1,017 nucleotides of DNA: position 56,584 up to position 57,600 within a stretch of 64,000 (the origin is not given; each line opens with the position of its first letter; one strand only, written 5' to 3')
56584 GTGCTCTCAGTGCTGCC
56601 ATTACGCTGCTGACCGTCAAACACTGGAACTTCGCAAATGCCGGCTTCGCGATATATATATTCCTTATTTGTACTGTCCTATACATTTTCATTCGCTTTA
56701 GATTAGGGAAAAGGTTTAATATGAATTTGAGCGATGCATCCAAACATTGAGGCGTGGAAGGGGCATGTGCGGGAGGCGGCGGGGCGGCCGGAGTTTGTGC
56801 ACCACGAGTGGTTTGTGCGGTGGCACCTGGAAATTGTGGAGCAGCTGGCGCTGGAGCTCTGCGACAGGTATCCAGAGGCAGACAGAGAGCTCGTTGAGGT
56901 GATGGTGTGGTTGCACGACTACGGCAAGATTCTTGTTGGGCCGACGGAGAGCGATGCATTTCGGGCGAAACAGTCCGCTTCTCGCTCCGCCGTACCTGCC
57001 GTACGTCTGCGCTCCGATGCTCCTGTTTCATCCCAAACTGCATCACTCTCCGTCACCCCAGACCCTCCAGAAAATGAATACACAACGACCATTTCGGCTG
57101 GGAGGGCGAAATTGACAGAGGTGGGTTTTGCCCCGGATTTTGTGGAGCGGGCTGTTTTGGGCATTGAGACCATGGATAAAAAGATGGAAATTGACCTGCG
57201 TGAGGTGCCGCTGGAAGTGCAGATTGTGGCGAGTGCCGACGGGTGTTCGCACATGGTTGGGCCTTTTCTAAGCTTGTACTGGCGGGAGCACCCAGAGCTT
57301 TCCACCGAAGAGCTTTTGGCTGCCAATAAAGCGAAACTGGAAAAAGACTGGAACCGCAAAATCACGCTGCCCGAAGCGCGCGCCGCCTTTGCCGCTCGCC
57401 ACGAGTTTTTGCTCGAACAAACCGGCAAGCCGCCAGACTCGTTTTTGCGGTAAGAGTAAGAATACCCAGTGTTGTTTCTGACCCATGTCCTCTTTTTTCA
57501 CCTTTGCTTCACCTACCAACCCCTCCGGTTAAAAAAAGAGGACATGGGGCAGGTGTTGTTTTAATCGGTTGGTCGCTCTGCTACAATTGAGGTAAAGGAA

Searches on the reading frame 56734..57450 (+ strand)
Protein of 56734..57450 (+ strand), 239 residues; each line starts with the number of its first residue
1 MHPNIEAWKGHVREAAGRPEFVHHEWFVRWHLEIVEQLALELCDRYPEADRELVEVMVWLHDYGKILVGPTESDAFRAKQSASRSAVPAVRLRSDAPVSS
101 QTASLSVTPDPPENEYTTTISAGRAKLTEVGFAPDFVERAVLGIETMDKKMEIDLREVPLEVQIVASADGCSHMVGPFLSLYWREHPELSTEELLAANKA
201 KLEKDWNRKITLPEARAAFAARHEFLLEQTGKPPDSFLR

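Call 35: find_encoding_contigs(protein=window:56734-57450:+, flank=10000, max_places=10)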
Protein window:56734-57450:+ (239 aa): 4 contigs read that carry it; 4 places shown.
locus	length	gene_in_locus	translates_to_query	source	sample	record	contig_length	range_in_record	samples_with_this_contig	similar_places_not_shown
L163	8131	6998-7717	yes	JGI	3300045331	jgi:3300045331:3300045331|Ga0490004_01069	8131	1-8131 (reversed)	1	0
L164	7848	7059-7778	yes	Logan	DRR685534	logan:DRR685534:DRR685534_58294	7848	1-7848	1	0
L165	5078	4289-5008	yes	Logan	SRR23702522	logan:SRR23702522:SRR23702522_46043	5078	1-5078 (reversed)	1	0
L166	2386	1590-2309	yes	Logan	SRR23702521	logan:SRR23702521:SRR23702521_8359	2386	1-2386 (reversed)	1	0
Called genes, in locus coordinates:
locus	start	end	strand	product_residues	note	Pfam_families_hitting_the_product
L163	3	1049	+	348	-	PF00152:tRNA-synt_2, PF02938:GAD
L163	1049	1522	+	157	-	-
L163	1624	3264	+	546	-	PF00764:Arginosuc_synth, PF06508:QueC (weak), PF20979:Arginosuc_syn_C, PF02142:MGS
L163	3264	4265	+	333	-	PF01979:Amidohydro_1, PF07969:Amidohydro_3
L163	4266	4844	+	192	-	PF00583:Acetyltransf_1 (weak)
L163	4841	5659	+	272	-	PF11345:DUF3147 (weak)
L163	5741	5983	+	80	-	PF04014:MazE_antitoxin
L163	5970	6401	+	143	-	PF01850:PIN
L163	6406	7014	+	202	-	-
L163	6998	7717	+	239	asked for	PF01966:HD (faint)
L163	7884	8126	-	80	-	-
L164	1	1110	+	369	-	?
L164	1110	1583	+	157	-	-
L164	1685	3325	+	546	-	PF00764:Arginosuc_synth, PF06508:QueC (weak), PF20979:Arginosuc_syn_C, PF02142:MGS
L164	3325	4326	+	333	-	PF01979:Amidohydro_1, PF07969:Amidohydro_3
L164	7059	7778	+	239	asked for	PF01966:HD (faint)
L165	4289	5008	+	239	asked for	PF01966:HD (faint)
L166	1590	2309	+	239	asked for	PF01966:HD (faint)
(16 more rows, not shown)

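Call 52: search_protein_families(library=pfam, proteins=[window:56734-57450:+], max_evalue=0.01)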
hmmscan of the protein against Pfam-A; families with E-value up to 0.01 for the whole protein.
window:56734-57450:+ (239 aa): 1 family
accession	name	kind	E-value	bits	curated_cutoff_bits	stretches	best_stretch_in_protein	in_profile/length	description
PF01966.28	HD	-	3.7e-07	30.9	22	1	31-171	4-113/116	HD domain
